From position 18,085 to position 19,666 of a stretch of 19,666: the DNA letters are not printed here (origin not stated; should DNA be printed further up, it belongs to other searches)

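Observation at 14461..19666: Soluble multi-PAS/GAF hybrid histidine kinase adjacent to, and possibly translationally coupled with, a membrane-anchored Hanks-type pseudokinase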

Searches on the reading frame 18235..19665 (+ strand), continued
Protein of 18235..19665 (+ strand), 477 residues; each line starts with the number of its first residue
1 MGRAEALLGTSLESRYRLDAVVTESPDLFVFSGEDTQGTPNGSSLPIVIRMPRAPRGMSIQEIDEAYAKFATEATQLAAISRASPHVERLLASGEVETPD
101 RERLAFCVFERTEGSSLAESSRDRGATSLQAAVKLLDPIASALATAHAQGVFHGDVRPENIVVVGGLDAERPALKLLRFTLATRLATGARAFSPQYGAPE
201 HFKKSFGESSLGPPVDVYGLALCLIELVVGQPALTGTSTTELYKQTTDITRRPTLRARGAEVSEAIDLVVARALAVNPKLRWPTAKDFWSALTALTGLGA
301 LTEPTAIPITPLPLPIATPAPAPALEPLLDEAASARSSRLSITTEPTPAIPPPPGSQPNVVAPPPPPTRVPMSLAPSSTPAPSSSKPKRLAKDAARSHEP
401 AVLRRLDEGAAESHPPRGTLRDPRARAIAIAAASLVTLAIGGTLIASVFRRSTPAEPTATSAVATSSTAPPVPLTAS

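Call 15: find_encoding_contigs(protein=P0001, flank=10000, max_places=4)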
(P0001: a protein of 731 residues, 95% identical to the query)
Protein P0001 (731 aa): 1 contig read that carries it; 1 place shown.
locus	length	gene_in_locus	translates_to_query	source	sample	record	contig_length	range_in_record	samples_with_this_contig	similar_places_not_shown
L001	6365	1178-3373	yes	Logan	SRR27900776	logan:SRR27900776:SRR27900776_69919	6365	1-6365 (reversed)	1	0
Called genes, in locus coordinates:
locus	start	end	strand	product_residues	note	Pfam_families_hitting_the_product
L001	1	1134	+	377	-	?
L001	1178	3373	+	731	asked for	PF07714:PK_Tyr_Ser-Thr (weak), PF00069:Pkinase, PF03781:FGE-sulfatase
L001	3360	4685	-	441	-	PF00083:Sugar_tr, PF07690:MFS_1, PF00083:Sugar_tr, PF07690:MFS_1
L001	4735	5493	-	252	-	PF07719:TPR_2 (faint), PF13428:TPR_14 (faint), PF13431:TPR_17 (faint), PF13432:TPR_16 (faint), PF13414:TPR_11 (faint), PF14559:TPR_19 (faint)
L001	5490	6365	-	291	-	?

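Call 16: find_encoding_contigs(protein=P0002, flank=10000, max_places=4)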
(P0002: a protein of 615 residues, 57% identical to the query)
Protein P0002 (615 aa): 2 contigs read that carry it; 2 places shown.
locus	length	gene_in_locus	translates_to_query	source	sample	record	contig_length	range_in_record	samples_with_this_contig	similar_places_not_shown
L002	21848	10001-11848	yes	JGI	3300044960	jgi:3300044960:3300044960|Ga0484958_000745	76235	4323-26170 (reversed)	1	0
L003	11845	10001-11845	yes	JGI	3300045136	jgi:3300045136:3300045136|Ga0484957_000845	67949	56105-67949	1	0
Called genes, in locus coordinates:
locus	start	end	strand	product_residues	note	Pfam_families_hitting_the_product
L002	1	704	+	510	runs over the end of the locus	-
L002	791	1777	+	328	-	-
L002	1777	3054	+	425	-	PF25390:WD40_RLD, PF13540:RCC1_2, PF13540:RCC1_2, PF00415:RCC1, PF13540:RCC1_2, PF00415:RCC1, PF25390:WD40_RLD, PF13540:RCC1_2, +5 more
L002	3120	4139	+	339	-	PF01545:Cation_efflux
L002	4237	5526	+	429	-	-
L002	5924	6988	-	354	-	PF00149:Metallophos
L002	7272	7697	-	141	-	PF01741:MscL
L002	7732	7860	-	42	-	-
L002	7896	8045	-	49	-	-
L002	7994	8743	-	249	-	-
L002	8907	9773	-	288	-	PF05875:Ceramidase (weak)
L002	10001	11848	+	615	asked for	PF00069:Pkinase, PF03781:FGE-sulfatase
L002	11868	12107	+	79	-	PF03781:FGE-sulfatase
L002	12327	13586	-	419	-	-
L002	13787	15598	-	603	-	PF14522:Cytochrome_C7 (faint), PF13435:Cytochrome_C554 (faint), PF14537:Cytochrom_c3_2 (faint), PF09699:Paired_CXXCH_1 (weak), PF03264:Cytochrom_NNT (weak)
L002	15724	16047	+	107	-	PF02311:AraC_binding, PF07883:Cupin_2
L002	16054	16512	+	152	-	PF02082:Rrf2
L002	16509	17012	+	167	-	PF13664:DUF4149, PF05425:CopD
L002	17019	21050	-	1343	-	PF00069:Pkinase, PF03109:ABC1 (faint), PF07714:PK_Tyr_Ser-Thr, PF13191:AAA_16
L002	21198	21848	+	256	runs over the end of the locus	-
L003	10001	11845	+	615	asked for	PF00069:Pkinase, PF03781:FGE-sulfatase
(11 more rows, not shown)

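Call 17: find_encoding_contigs(protein=P0004, flank=10000, max_places=4)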
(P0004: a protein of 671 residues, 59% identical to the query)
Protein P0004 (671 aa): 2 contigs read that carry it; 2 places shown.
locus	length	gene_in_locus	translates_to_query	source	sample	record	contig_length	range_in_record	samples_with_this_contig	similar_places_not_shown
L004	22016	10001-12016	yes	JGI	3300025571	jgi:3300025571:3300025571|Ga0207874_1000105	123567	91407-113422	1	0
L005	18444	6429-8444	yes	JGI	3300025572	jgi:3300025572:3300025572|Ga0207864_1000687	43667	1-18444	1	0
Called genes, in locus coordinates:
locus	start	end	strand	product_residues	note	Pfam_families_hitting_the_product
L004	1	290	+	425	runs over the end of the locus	PF25390:WD40_RLD, PF13540:RCC1_2, PF13540:RCC1_2, PF00415:RCC1, PF13540:RCC1_2, PF00415:RCC1, PF25390:WD40_RLD, PF13540:RCC1_2, +5 more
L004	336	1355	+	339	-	PF01545:Cation_efflux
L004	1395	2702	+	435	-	-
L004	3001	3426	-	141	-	PF01741:MscL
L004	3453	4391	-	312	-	PF04338:DUF481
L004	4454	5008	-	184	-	-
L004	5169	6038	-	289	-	PF05875:Ceramidase (weak)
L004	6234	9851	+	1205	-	PF00989:PAS, PF08448:PAS_4, PF13426:PAS_9, PF08447:PAS_3, PF01590:GAF, PF13185:GAF_2, PF13492:GAF_3, PF01590:GAF, +11 more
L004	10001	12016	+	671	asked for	PF00069:Pkinase, PF03781:FGE-sulfatase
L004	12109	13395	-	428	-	PF00083:Sugar_tr, PF07690:MFS_1, PF00083:Sugar_tr, PF07690:MFS_1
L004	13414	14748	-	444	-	-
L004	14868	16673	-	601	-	PF14522:Cytochrome_C7 (faint), PF14537:Cytochrom_c3_2 (faint), PF13435:Cytochrome_C554 (faint), PF09699:Paired_CXXCH_1 (weak)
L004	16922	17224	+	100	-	PF02311:AraC_binding, PF07883:Cupin_2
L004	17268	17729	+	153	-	PF02082:Rrf2, PF12802:MarR_2 (weak)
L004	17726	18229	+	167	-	PF13664:DUF4149, PF05425:CopD (weak)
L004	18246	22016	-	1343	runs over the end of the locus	PF00069:Pkinase, PF07714:PK_Tyr_Ser-Thr, PF13191:AAA_16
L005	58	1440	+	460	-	PF13701:DDE_Tnp_1_4, PF01609:DDE_Tnp_1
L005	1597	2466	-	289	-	PF05875:Ceramidase (weak)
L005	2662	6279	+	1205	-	PF00989:PAS, PF08448:PAS_4, PF13426:PAS_9, PF08447:PAS_3, PF01590:GAF, PF13185:GAF_2, PF13492:GAF_3, PF01590:GAF, +11 more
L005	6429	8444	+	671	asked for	PF00069:Pkinase, PF03781:FGE-sulfatase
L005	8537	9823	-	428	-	PF00083:Sugar_tr, PF07690:MFS_1, PF00083:Sugar_tr, PF07690:MFS_1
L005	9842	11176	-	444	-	-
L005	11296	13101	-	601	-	PF14522:Cytochrome_C7 (faint), PF14537:Cytochrom_c3_2 (faint), PF13435:Cytochrome_C554 (faint), PF09699:Paired_CXXCH_1 (weak)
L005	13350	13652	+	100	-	PF02311:AraC_binding, PF07883:Cupin_2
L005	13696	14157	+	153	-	PF02082:Rrf2, PF12802:MarR_2 (weak)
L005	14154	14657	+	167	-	PF13664:DUF4149, PF05425:CopD (weak)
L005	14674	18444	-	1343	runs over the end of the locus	PF00069:Pkinase, PF07714:PK_Tyr_Ser-Thr, PF13191:AAA_16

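Call 19: find_related_loci(query=A1, collection=genome_contigs, flank=10000)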
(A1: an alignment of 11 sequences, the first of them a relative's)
Query A1 (731 aa) in genome_contigs; peptide patterns used: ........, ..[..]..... (x = any residue, [..] = any of these).
600 stretches matched a pattern (row limit reached: there are more); 562 encode a relative of the query (tblastn E <= 1e-3); the best 80 are kept; 80 distinct loci.
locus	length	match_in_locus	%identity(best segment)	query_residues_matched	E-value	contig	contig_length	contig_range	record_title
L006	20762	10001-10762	41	488-731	6e-43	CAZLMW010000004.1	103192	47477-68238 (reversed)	MAG TPA_asm: uncultured Enterobacteriaceae bacterium isolate binchicken_co46_896 genome assembly, contig: NODE_268_lengt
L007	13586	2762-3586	38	455-727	1e-41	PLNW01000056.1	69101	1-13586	MAG: Myxococcales bacterium isolate fen_1158 73.20120800_E1D.7_contig_4668, whole genome shotgun sequence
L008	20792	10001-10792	38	460-726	1e-36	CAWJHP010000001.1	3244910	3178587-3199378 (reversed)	MAG: uncultured Chloroflexia bacterium isolate MFD03726.bin.1.113 genome assembly, contig: contig_18815, whole genome sh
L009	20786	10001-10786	39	487-728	8e-37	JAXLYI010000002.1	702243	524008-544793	MAG: Polyangiales bacterium isolate STL-MYX9 C4.55.fa-2, whole genome shotgun sequence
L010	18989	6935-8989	31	6-730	4e-37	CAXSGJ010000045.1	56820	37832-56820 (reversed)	MAG: uncultured Polyangiaceae bacterium isolate private_X4_metawrap_bin.4 genome assembly, contig: private_X4_metawrap_b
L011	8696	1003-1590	42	473-672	3e-34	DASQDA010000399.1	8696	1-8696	MAG TPA_asm: Polyangiaceae bacterium isolate SMAG_U11714 k141_1051637, whole genome shotgun sequence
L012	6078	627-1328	36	491-729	7e-34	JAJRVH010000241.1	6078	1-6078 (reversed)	MAG: Zetaproteobacteria bacterium isolate Dive96_bin10.335 k141_5043958, whole genome shotgun sequence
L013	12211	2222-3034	35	485-731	7e-34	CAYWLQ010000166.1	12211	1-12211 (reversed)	MAG TPA_asm: uncultured Myxococcales bacterium isolate SRP192927_co6_757 genome assembly, contig: NODE_12925_length_1221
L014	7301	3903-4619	38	486-727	6e-34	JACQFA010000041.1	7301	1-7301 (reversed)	MAG: Nitrospirae bacterium isolate NC_groundwater_1035_Pr1_S-0.65um_57_15 Montesol18_Sp65_coassembly_scaffold_631688, wh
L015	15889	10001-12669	39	428-727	3e-33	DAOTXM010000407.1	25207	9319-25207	MAG TPA_asm: Anaerolineales bacterium isolate H21_254 k133_278812, whole genome shotgun sequence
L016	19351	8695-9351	36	491-726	9e-33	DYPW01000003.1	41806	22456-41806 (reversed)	MAG TPA_asm: Caldilinea aerophila isolate SulCav_GS10_10_44_43 SulCav_GS10_10_494_length_41806_cov_21_046370, whole geno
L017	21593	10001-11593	26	151-729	7e-33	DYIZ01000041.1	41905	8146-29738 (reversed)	MAG TPA_asm: Candidatus Aquidulcis sp. isolate FI88_58_10 Afr_mines_FI88_388_length_41905_cov_4_723919, whole genome sho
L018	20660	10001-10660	35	491-727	4e-32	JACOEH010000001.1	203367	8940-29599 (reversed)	MAG: Nitrospira sp. isolate S1bin.12 NODE_64_length_203367_cov_34.979765, whole genome shotgun sequence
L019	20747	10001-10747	35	476-730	5e-31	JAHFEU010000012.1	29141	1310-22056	MAG: Nitrospirae bacterium isolate nzgw276 NODE_400_length_29142_cov_5.110610, whole genome shotgun sequence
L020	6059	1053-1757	34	491-730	3e-31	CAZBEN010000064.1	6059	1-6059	MAG TPA_asm: uncultured Zetaproteobacteria bacterium isolate binchicken_co275_174 genome assembly, contig: NODE_23615_le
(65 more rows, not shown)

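Call 24: find_encoding_contigs(protein=P0008, flank=10000, max_places=2)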
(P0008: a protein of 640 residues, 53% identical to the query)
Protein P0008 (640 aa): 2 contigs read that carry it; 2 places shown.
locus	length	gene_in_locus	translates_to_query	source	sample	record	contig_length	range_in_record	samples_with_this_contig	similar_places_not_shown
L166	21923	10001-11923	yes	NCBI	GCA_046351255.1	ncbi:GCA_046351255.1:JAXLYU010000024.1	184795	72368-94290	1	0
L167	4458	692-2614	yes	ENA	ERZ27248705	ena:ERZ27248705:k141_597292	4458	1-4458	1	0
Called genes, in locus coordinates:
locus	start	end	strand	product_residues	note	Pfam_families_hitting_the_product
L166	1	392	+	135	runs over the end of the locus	-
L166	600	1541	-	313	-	-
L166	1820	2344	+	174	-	-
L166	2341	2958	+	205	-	-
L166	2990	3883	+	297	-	PF12833:HTH_18 (weak)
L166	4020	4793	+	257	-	-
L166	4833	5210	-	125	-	-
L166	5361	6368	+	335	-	PF04909:Amidohydro_2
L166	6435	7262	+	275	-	PF08281:Sigma70_r4_2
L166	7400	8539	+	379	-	PF00144:Beta-lactamase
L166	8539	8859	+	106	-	-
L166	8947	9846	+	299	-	PF00445:Ribonuclease_T2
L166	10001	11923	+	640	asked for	PF00069:Pkinase, PF07714:PK_Tyr_Ser-Thr (weak), PF03781:FGE-sulfatase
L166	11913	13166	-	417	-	PF00089:Trypsin, PF13365:Trypsin_2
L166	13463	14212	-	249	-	PF24827:AstE_AspA_cat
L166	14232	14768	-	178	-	-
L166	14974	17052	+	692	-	PF00034:Cytochrom_C (faint), PF13442:Cytochrome_CBB3 (faint), PF03150:CCP_MauG (weak)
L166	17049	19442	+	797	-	PF12894:ANAPC4_WD40 (faint), PF23414:Beta-prop_EML_2 (faint), PF24807:WD40_CDC20-Fz (faint), PF24814:WD40_Prp19 (faint), PF24817:WD40_WDHD1_1st (faint), PF23381:Beta-prop_IFT122_1st (weak), PF25174:Beta-prop_THOC3, PF25175:Beta-prop_WDR5, +5 more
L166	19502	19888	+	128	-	-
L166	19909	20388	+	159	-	-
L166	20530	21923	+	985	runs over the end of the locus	PF00069:Pkinase, PF07714:PK_Tyr_Ser-Thr, PF20703:nSTAND1, PF13401:AAA_22 (faint)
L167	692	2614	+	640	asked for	PF00069:Pkinase, PF07714:PK_Tyr_Ser-Thr (weak), PF03781:FGE-sulfatase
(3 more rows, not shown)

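Call 25: find_encoding_contigs(protein=P0009, flank=10000, max_places=2)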
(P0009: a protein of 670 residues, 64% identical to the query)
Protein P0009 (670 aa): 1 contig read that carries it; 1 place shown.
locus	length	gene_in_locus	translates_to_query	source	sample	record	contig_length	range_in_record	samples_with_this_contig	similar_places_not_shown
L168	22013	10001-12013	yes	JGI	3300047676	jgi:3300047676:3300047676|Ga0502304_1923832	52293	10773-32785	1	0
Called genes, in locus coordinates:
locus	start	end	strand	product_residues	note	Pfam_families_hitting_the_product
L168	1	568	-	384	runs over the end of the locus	PF03150:CCP_MauG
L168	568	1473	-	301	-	-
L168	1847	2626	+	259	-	-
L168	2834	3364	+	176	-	PF00691:OmpA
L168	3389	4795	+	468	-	PF00479:G6PD_N, PF02781:G6PD_C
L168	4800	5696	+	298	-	PF00005:ABC_tran, PF13304:AAA_21, PF13732:DrrA1-3_C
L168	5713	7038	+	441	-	PF12679:ABC2_membrane_2, PF12698:ABC2_membrane_3, PF01061:ABC2_membrane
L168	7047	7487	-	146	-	PF10604:Polyketide_cyc2 (weak), PF08327:AHSA1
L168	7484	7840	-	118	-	PF01022:HTH_5, PF12802:MarR_2 (faint), PF12840:HTH_20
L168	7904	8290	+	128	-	PF08327:AHSA1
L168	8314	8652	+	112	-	PF04237:YjbR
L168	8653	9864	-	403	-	-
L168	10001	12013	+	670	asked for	PF07714:PK_Tyr_Ser-Thr (weak), PF00069:Pkinase, PF03781:FGE-sulfatase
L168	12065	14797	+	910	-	PF07714:PK_Tyr_Ser-Thr, PF00069:Pkinase, PF20703:nSTAND1, PF13401:AAA_22 (faint)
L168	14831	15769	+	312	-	-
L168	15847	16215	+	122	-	PF00011:HSP20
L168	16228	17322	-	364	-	PF00072:Response_reg, PF00512:HisKA, PF13581:HATPase_c_2 (weak), PF02518:HATPase_c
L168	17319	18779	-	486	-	PF06745:ATPase, PF13481:AAA_25, PF23442:DUF7125 (weak), PF09848:SLFN-g3_helicase (weak), PF13401:AAA_22 (weak), PF13604:AAA_30 (weak), PF06745:ATPase, PF13481:AAA_25, +20 more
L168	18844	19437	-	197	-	-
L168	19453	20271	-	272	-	PF00487:FA_desaturase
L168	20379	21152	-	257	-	-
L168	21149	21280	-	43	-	-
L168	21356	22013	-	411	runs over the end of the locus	PF00140:Sigma70_r1_2 (weak), PF04542:Sigma70_r2, PF04539:Sigma70_r3, PF04545:Sigma70_r4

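Call 26: find_encoding_contigs(protein=P0003, flank=10000, max_places=2)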
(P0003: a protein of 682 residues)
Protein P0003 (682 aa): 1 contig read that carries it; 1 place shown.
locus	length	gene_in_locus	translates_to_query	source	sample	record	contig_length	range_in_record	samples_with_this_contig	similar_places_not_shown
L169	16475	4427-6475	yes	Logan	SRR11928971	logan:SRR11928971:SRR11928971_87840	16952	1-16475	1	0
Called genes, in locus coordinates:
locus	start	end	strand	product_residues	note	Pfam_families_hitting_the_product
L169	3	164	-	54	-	?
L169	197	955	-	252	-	PF10994:DUF2817 (weak), PF24827:AstE_AspA_cat (weak)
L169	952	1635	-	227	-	PF00165:HTH_AraC (faint), PF12833:HTH_18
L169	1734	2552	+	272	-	PF01073:3Beta_HSD, PF01370:Epimerase, PF02719:Polysacc_synt_2, PF04321:RmlD_sub_bind, PF05368:NmrA, PF07993:NAD_binding_4, PF13460:NAD_binding_10, PF16363:GDP_Man_Dehyd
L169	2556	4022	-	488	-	PF04389:Peptidase_M28, PF01546:Peptidase_M20, PF07687:M20_dimer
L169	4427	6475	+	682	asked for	PF00069:Pkinase, PF07714:PK_Tyr_Ser-Thr (weak), PF03781:FGE-sulfatase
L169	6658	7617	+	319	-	-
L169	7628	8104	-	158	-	PF10604:Polyketide_cyc2, PF08327:AHSA1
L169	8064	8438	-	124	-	PF12802:MarR_2 (weak), PF01022:HTH_5, PF12840:HTH_20, PF13412:HTH_24 (weak), PF01047:MarR (faint)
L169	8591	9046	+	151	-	PF25023:TEN_YD-shell (faint), PF05593:RHS_repeat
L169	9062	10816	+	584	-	PF01839:FG-GAP (faint), PF15907:Itfg2 (faint), PF14783:BBS2_Mid (faint), PF25292:Beta-prop_CGLA (faint), PF21348:RGL11_C (faint), PF13517:FG-GAP_3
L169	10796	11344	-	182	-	PF00440:TetR_N, PF21943:TetR_C_46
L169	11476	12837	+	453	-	PF03007:WS_DGAT_cat, PF00668:Condensation (faint), PF06974:WS_DGAT_C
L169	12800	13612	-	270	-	PF00561:Abhydrolase_1, PF00975:Thioesterase (weak), PF12146:Hydrolase_4, PF12697:Abhydrolase_6, PF03959:FSH1 (weak), PF08386:Abhydrolase_4 (weak)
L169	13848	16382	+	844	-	-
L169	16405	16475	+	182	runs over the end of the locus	?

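Call 61: predict_structure(alignment_id=A3)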
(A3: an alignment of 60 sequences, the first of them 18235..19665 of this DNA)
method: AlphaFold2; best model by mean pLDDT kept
length: 477 residues; sequences in the alignment: 60
mean_pLDDT: 79.1   pTM: 0.66
mean pLDDT of the five models: 79.1, 78.6, 77.9, 76.9, 75.0
residues with pLDDT >= 90: 260; 70-90: 59; 50-70: 95; < 50: 63
segments of 3 or more residues with pLDDT < 50: 303-317, 393-416, 418-421
pLDDT, mean of each block of 10 residues (from residue 1): 92 97 95 90 92 93 95 97 97 96 96 94 92 96 98 96 84 92 80 92 83 97 98 94 93 95 97 96 98 85 47 43 56 54 54 53 61 50 51 43 40 44 74 79 64 54 59 63
secondary structure, 60 per line:
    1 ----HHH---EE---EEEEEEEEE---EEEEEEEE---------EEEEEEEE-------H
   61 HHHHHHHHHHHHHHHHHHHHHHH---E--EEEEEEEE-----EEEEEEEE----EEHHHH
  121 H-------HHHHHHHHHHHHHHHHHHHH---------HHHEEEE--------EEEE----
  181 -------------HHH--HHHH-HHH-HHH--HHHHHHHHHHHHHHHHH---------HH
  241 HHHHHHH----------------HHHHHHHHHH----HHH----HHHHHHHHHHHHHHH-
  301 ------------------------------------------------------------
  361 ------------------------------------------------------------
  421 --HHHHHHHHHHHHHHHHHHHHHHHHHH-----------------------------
elements in order: E16-24 E28-35 E45-52 H60-83 E90-97 E103-110 H117-121 H129-148 E161-164 E173-176 H199-202 H213-229 H239-247 H264-273 H285-299 H423-448

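Call 65: fold_search(model_id=the predicted structure, library=pdb)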
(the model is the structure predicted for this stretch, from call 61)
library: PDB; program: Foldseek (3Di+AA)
matches with E <= 10: 1998; with E <= 0.001: 1996
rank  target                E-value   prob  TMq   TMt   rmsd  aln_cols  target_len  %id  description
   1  5u94                  2.8e-18  1.00  0.47  0.80   3.9       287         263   26  Crystal structure of the Mycobacterium tuberculosis PASTA kinase PknB in complex with the potential theraputic kinase in (released 2017-12-20)
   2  2fum_D                4.4e-18  1.00  0.45  0.80   4.0       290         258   26  Catalytic domain of protein kinase PknB from Mycobacterium tuberculosis in complex with mitoxantrone (released 2006-08-01)
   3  3oro                  7.4e-18  1.00  0.44  0.72   5.1       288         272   26  Mycobacterium tuberculosis PknB kinase domain L33D mutant (crystal form 4) (released 2010-12-15)
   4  2fum_C                1.0e-17  1.00  0.46  0.82   3.5       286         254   26  Catalytic domain of protein kinase PknB from Mycobacterium tuberculosis in complex with mitoxantrone (released 2006-08-01)
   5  4x3f_A                1.2e-17  1.00  0.50  0.83   3.3       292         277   24  Crystal structure of the intracellular domain of the M. tuberculosis Ser/Thr kinase PknA (released 2015-01-21)
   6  6i2p_A                4.1e-17  1.00  0.43  0.69   5.7       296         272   25  Crystal structure of the Mycobacterium tuberculosis PknB kinase domain (L33E mutant) in complex with its substrate Gar (released 2019-05-22)
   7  1o6y                  6.5e-17  1.00  0.46  0.79   4.0       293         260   26  Catalytic domain of PknB kinase from Mycobacterium tuberculosis (released 2003-01-30)
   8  6b2p                  7.3e-17  1.00  0.46  0.80   3.5       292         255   26  Dual Inhibition of the Essential Protein Kinases A and B in Mycobacterium tuberculosis (released 2018-02-14)
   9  4x3f_B                1.0e-16  1.00  0.49  0.81   3.3       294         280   23  Crystal structure of the intracellular domain of the M. tuberculosis Ser/Thr kinase PknA (released 2015-01-21)
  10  1mru_B                1.0e-16  1.00  0.47  0.77   4.2       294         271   26  Intracellular Ser/Thr protein kinase domain of Mycobacterium tuberculosis PknB. (released 2003-02-11)
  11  1mru_A                1.4e-16  1.00  0.46  0.76   4.0       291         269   26  Intracellular Ser/Thr protein kinase domain of Mycobacterium tuberculosis PknB. (released 2003-02-11)
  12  6i2p_B                1.6e-16  1.00  0.42  0.70   6.0       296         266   24  Crystal structure of the Mycobacterium tuberculosis PknB kinase domain (L33E mutant) in complex with its substrate Gar (released 2019-05-22)
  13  2fum_B                1.7e-16  1.00  0.45  0.77   4.7       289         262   26  Catalytic domain of protein kinase PknB from Mycobacterium tuberculosis in complex with mitoxantrone (released 2006-08-01)
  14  3orl                  1.9e-16  1.00  0.40  0.66   6.8       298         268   23  Mycobacterium tuberculosis PknB kinase domain L33D mutant (crystal form 3) (released 2010-12-15)
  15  4x3f_C                2.0e-16  1.00  0.49  0.82   3.4       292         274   23  Crystal structure of the intracellular domain of the M. tuberculosis Ser/Thr kinase PknA (released 2015-01-21)
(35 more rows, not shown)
